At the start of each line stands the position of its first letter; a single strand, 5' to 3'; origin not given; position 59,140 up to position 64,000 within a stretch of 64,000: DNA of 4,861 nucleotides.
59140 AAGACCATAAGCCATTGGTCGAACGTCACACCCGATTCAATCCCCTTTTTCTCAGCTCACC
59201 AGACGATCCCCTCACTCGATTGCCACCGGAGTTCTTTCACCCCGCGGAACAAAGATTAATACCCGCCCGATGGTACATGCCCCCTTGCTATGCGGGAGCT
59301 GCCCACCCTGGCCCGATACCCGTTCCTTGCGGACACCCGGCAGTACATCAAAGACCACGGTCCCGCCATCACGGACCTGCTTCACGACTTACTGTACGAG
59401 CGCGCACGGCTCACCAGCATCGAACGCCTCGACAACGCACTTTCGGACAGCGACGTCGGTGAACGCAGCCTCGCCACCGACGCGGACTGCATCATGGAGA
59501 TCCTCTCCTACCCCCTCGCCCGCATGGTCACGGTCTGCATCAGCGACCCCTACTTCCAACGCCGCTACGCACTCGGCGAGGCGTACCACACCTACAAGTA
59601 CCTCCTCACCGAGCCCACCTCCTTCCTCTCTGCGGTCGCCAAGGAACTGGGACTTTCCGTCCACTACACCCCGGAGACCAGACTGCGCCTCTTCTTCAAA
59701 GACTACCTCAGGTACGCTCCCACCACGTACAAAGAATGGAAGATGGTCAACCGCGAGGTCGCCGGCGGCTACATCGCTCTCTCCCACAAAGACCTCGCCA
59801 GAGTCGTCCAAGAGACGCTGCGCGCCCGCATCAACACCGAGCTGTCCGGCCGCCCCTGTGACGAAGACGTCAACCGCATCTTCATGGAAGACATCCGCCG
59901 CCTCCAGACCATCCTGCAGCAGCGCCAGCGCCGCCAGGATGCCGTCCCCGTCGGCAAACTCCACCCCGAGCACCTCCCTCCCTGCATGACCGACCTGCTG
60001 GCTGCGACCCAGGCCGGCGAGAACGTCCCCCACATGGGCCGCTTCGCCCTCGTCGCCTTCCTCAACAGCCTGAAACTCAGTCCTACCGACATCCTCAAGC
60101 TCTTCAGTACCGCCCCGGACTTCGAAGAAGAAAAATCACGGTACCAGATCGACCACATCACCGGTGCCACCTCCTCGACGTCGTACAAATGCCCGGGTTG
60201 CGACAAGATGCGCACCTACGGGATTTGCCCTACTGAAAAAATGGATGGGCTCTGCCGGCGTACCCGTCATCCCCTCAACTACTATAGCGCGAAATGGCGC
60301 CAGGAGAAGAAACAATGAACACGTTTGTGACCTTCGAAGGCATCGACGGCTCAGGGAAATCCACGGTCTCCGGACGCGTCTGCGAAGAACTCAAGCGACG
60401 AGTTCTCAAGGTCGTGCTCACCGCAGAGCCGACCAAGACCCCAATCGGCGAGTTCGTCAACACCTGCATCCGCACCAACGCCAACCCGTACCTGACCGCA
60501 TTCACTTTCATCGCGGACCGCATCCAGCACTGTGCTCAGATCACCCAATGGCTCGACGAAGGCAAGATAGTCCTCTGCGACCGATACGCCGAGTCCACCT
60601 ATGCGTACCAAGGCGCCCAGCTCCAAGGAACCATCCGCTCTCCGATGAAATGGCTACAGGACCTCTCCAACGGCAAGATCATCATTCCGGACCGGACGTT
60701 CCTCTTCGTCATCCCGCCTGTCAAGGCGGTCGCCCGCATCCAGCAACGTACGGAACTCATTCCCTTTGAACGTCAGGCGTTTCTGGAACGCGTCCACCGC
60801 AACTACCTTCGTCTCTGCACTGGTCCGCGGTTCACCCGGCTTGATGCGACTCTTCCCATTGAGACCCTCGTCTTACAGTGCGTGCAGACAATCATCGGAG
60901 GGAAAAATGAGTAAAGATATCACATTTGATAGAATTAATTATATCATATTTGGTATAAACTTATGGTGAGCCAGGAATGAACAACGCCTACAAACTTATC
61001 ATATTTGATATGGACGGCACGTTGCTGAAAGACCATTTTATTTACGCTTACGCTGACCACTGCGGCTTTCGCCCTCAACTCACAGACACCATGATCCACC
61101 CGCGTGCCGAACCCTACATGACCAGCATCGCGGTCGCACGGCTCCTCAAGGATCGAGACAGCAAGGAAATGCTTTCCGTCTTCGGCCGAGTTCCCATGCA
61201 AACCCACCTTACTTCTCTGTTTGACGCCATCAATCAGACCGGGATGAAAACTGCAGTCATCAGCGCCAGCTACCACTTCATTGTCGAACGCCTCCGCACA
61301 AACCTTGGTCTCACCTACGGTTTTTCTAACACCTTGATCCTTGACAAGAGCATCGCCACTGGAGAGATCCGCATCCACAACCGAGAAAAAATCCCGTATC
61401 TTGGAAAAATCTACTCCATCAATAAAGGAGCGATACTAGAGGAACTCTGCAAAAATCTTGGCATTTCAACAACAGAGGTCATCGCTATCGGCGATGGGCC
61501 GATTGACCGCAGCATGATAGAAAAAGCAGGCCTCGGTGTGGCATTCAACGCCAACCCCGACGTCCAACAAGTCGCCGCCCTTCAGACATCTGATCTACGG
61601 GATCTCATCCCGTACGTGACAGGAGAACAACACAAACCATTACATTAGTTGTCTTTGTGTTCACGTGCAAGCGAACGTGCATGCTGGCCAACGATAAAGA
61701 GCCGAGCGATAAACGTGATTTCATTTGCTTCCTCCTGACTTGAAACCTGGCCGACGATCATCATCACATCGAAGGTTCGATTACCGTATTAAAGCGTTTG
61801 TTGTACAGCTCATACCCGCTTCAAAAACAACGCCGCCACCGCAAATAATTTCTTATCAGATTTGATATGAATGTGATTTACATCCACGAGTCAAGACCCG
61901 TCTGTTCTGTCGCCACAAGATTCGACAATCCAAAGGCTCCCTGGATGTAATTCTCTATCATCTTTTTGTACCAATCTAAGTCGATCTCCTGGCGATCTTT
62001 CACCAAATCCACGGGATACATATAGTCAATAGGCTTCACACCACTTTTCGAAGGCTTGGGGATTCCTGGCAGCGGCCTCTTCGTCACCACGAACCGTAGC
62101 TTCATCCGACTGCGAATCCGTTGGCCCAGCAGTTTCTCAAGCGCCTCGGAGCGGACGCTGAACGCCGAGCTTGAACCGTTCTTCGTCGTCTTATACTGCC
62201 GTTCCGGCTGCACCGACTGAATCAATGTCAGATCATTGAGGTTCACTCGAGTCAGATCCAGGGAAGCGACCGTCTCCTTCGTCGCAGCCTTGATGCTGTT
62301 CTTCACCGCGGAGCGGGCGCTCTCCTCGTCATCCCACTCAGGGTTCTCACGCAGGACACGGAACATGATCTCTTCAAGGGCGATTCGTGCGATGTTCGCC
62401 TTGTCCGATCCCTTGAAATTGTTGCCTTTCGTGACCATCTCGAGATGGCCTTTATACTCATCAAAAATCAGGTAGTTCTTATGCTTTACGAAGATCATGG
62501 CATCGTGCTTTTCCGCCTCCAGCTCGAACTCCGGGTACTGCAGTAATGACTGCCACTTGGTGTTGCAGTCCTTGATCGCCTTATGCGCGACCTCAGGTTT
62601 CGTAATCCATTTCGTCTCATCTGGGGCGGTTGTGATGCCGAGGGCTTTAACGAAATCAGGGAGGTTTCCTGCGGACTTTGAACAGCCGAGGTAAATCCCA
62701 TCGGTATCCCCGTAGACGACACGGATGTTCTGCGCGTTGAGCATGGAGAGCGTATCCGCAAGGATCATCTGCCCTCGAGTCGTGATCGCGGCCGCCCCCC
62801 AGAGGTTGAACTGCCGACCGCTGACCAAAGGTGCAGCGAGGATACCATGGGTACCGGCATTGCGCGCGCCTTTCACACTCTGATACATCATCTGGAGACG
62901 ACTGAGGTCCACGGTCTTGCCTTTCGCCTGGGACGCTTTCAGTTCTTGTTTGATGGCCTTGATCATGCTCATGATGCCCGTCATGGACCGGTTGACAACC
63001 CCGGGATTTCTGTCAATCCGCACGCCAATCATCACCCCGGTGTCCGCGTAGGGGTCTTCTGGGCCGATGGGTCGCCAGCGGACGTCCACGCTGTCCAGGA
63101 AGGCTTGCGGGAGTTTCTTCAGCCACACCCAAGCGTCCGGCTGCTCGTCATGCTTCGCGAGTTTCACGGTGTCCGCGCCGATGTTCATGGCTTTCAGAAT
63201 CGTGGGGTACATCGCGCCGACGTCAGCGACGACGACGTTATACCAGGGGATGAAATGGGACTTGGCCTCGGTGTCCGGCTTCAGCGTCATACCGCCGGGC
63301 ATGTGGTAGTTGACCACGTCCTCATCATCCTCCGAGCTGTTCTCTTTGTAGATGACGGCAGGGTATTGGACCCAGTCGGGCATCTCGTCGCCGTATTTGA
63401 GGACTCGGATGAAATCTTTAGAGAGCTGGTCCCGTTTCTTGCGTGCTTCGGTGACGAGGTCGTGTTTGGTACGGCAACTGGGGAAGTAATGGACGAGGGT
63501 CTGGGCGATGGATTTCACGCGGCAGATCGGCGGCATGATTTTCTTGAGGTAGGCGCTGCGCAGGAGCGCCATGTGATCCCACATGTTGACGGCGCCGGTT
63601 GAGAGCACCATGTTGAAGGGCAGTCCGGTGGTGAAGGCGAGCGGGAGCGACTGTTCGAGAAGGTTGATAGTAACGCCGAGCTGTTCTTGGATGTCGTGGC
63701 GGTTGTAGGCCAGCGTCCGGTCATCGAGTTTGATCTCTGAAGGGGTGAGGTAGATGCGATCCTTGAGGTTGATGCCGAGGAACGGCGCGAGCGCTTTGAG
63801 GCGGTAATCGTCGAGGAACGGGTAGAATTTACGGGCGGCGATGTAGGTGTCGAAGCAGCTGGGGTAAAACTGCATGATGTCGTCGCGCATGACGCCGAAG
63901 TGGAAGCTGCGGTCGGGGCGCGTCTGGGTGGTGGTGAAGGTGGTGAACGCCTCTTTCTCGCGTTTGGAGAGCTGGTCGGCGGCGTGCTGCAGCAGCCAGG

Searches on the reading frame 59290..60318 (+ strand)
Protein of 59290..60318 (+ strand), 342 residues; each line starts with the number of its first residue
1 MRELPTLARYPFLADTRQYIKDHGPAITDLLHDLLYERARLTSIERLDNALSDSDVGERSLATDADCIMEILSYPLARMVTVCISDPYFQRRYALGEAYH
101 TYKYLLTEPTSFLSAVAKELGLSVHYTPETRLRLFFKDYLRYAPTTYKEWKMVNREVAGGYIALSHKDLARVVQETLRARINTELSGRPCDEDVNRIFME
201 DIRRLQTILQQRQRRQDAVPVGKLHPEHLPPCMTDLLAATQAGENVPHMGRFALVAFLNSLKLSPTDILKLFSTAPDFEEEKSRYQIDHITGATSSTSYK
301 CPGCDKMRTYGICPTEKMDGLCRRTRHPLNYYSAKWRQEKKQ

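Call 9: search_protein_families(library=pfam, proteins=[window:59290-60318:+], max_evalue=0.001)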
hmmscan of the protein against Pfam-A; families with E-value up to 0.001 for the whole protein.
window:59290-60318:+ (342 aa): 2 families
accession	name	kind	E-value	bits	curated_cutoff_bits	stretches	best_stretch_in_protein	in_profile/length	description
PF04104.19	DNA_primase_lrg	-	3.4e-30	105.7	22.4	1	134-317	5-208/266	Eukaryotic and archaeal DNA primase, large subunit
PF08954.16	Trimer_CC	-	0.00026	21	27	1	177-217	4-43/52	Trimerisation motif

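Call 12: find_related_loci(query=window:59290-60318:+, collection=genome_contigs, flank=10000)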
Query window:59290-60318:+ (342 aa) in genome_contigs; peptide patterns used: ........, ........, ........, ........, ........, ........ (x = any residue, [..] = any of these).
83 stretches matched a pattern; 45 encode a relative of the query (tblastn E <= 1e-3); 45 distinct loci.
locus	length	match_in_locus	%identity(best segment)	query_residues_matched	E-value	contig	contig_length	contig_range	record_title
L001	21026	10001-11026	85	1-342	0e+0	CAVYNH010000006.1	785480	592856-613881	MAG: Euryarchaeota archaeon isolate MFD04408.bin.1.91 genome assembly, contig: contig_71929, whole genome shotgun sequen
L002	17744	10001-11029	65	1-342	6e-163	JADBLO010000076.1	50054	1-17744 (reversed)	MAG: Thermoplasmata archaeon isolate Bin3_14.8m NODE_36_length_50054_cov_16.059821, whole genome shotgun sequence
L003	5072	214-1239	66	1-341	4e-164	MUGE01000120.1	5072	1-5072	MAG: Thermoplasmata archaeon M11B2D M11B2D_scaffold_614, whole genome shotgun sequence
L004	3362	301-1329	65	1-342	4e-168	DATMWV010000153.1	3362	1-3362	MAG TPA_asm: Thermoplasmatota archaeon isolate SMAG_U13103 k141_70326, whole genome shotgun sequence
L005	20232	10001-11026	65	1-341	5e-161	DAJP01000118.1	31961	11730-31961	MAG TPA_asm: Euryarchaeota archaeon UBA346 UBA346_contig_7784, whole genome shotgun sequence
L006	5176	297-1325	66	1-342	4e-163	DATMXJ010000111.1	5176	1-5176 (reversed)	MAG TPA_asm: Thermoplasmatota archaeon isolate SMAG_U13117 k141_39089, whole genome shotgun sequence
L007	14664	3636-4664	65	1-342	2e-160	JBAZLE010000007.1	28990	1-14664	MAG: Thermoplasmatota archaeon isolate SO_2017_LW4_160 scaffold_3454_c1_LW137-91_2017, whole genome shotgun sequence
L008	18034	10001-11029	66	1-342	6e-166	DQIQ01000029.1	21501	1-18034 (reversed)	MAG TPA_asm: Thermoplasmata archaeon isolate 3300003432D scaffold_28, whole genome shotgun sequence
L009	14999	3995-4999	65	1-334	2e-158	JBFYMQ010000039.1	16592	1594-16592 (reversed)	MAG: Thermoplasmatales archaeon isolate PPR_0066 scaffold_544, whole genome shotgun sequence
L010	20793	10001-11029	64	1-342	4e-158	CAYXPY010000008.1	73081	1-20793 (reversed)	MAG TPA_asm: uncultured Thermoplasmatales archaeon isolate binchicken_co190_433 genome assembly, contig: NODE_815_length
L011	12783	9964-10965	66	1-333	1e-157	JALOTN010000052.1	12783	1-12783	MAG: Thermoplasmatota archaeon isolate Prado234 scaffold_7507, whole genome shotgun sequence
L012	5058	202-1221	62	1-339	9e-156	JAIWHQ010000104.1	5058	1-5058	MAG: Thermoplasmatota archaeon isolate JL_UM_3 NODE_4984_length_5058_cov_0.572298, whole genome shotgun sequence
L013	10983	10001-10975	67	1-324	1e-153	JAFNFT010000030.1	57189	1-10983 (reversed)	MAG: Methanobacteriota archaeon isolate bin_19 PROKKA_contig000030, whole genome shotgun sequence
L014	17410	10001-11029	65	1-342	7e-152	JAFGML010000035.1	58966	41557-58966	MAG: Thermoplasmatota archaeon isolate Zod_Metabat.472 k87_6152901, whole genome shotgun sequence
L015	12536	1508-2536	60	1-342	1e-151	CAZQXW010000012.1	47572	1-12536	MAG TPA_asm: uncultured Thermoplasmatales archaeon isolate SRP332253_co2_211 genome assembly, contig: NODE_638_length_47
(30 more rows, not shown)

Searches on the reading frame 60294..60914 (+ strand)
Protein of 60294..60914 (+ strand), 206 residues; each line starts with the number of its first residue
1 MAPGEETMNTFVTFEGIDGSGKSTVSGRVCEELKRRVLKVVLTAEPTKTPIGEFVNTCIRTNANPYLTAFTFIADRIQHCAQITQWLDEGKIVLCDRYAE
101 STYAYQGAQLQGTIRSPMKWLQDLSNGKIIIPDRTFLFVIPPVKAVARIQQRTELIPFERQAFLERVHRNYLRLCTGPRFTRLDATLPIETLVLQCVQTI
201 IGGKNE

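Call 9: search_protein_families(library=pfam, proteins=[window:60294-60914:+], max_evalue=0.001)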
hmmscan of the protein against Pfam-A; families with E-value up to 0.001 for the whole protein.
window:60294-60914:+ (206 aa): 1 family
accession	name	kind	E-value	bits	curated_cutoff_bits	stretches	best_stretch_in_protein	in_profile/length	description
PF02223.23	Thymidylate_kin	-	1.8e-37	129.3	27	1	14-192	1-181/185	Thymidylate kinase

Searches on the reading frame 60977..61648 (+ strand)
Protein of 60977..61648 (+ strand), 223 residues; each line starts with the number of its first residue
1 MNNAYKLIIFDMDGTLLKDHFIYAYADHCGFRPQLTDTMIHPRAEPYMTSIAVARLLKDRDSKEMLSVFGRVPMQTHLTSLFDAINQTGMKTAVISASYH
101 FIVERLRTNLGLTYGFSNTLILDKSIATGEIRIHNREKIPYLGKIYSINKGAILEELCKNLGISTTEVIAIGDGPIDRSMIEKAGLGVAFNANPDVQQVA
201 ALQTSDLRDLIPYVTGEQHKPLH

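Call 9: search_protein_families(library=pfam, proteins=[window:60977-61648:+], max_evalue=0.001)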
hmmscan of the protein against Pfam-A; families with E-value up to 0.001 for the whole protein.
window:60977-61648:+ (223 aa): 5 families
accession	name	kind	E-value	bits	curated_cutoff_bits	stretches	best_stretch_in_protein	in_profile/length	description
PF08282.18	Hydrolase_3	-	5.2e-16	59.6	20.9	1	147-205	185-244/255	haloacid dehalogenase-like hydrolase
PF00702.32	Hydrolase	-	4.9e-13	50.3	26.4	1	5-185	1-191/191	haloacid dehalogenase-like hydrolase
PF12710.13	HAD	-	9.3e-10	39.7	27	1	8-181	1-188/189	haloacid dehalogenase-like hydrolase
PF13419.12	HAD_2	-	9.6e-07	29.5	23.8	0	8-117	1-123/178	Haloacid dehalogenase-like hydrolase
PF06888.18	Put_Phosphatase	-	7.8e-06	25.9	27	1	7-177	2-181/234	Putative Phosphatase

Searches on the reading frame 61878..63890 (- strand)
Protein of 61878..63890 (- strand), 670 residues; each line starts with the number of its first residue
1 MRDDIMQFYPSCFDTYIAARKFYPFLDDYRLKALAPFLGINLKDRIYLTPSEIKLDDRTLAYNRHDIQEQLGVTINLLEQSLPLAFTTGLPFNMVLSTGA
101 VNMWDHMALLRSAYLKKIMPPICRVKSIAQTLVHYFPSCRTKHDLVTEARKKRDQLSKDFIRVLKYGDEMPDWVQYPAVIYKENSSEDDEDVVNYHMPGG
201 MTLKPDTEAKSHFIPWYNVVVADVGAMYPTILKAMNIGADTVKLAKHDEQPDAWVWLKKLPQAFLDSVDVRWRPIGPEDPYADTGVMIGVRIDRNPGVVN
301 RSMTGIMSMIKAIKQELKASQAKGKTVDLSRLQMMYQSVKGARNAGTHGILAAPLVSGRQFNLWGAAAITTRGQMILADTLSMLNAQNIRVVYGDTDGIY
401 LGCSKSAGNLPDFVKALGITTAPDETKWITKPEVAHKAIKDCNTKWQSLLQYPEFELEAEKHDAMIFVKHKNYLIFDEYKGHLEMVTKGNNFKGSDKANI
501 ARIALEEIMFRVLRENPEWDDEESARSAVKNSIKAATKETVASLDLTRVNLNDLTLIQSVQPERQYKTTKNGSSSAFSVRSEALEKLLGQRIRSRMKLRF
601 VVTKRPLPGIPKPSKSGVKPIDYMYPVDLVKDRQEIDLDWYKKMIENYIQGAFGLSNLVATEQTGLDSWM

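Call 9: search_protein_families(library=pfam, proteins=[window:61878-63890:-], max_evalue=0.001)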
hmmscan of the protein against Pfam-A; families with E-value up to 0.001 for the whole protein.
window:61878-63890:- (670 aa): 1 family
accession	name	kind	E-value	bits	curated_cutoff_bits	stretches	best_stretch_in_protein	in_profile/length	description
PF00136.26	DNA_pol_B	-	1.2e-12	47.8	23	1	217-404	58-237/453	DNA polymerase family B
